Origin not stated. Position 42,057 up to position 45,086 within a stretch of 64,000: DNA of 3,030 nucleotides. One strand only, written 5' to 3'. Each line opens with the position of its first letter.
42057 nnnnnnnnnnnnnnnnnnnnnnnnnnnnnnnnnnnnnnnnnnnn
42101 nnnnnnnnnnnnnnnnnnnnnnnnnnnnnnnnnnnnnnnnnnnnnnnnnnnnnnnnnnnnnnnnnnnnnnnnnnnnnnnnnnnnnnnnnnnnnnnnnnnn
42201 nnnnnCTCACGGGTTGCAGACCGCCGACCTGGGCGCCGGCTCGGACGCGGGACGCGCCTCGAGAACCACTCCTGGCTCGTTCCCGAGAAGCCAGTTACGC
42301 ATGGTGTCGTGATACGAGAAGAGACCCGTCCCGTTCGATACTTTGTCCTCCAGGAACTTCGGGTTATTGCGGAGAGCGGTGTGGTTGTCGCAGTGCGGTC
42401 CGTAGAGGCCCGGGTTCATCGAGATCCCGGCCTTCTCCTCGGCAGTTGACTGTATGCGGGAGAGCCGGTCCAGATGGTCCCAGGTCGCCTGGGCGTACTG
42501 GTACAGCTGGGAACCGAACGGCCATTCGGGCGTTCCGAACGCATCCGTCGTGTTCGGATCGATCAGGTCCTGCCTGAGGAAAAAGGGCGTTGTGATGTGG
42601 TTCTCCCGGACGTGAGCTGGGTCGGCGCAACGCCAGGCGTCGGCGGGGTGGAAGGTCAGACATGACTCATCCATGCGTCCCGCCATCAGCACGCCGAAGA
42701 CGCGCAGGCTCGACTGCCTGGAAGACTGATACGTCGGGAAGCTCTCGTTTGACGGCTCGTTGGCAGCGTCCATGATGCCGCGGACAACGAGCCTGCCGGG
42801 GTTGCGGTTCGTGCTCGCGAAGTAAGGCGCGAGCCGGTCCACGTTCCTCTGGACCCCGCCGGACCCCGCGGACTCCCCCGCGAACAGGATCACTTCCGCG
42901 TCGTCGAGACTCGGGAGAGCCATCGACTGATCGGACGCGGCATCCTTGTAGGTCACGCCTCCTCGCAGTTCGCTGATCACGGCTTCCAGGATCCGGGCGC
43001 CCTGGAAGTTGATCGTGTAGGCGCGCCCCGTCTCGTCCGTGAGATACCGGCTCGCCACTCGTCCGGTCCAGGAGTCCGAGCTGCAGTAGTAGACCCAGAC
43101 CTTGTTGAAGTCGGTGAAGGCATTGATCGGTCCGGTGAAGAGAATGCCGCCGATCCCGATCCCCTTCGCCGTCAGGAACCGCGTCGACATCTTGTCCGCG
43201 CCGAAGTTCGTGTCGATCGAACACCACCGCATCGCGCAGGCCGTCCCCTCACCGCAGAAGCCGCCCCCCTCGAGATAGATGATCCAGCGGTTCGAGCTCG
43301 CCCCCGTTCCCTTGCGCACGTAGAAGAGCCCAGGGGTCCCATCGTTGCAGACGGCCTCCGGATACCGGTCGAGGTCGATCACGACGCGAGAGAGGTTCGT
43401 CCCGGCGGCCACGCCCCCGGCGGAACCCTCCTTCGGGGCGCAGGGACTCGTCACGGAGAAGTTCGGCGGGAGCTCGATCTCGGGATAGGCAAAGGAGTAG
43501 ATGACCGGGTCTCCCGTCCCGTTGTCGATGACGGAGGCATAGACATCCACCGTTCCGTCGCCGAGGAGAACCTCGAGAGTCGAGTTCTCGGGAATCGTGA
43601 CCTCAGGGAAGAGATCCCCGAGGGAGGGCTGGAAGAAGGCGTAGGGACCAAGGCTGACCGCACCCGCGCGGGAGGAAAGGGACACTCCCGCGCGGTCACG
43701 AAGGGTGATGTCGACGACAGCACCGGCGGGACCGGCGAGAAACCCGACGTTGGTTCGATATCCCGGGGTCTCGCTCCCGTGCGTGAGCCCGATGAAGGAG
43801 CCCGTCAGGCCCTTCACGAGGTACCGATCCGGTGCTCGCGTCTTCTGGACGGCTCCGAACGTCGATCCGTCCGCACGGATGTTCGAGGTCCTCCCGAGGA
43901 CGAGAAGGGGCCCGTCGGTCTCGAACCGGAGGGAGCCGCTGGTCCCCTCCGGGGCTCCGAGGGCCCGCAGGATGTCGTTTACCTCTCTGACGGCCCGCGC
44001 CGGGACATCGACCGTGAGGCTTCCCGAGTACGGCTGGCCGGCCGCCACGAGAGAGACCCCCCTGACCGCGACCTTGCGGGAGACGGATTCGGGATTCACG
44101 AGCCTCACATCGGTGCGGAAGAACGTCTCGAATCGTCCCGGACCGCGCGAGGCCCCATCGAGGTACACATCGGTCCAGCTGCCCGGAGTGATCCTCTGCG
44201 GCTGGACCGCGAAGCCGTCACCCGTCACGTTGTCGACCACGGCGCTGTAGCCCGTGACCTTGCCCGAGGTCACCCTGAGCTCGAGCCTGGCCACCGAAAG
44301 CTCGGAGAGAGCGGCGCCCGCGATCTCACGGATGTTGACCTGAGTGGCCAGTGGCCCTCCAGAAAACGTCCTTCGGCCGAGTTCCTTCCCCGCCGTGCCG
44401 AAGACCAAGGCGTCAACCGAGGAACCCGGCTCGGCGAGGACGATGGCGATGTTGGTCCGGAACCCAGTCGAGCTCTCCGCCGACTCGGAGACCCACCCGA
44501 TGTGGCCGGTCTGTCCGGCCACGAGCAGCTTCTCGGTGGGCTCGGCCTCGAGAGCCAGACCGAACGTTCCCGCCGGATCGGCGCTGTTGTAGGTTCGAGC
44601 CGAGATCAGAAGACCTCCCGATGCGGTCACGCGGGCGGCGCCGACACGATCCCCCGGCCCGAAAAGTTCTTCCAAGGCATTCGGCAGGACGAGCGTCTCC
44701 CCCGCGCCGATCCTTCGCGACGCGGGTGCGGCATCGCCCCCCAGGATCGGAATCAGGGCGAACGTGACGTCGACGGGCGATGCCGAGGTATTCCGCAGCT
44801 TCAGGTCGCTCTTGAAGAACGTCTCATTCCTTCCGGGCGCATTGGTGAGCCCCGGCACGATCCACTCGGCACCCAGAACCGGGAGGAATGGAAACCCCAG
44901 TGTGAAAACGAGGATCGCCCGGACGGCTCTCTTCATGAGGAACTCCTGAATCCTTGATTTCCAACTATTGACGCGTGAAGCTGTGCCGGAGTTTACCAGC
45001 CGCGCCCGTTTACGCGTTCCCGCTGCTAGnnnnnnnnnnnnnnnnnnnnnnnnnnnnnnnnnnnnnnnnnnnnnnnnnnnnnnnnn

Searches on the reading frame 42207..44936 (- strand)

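Call 58: search_protein_families(library=pfam, proteins=[window:42207-44936:-])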
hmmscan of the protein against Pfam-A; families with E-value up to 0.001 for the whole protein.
window:42207-44936:- (909 aa): 1 family
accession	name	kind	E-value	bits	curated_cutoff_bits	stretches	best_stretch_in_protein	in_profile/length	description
PF03283.19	PAE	-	3.6e-29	102.4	26.6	1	524-884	18-350/355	Pectinacetylesterase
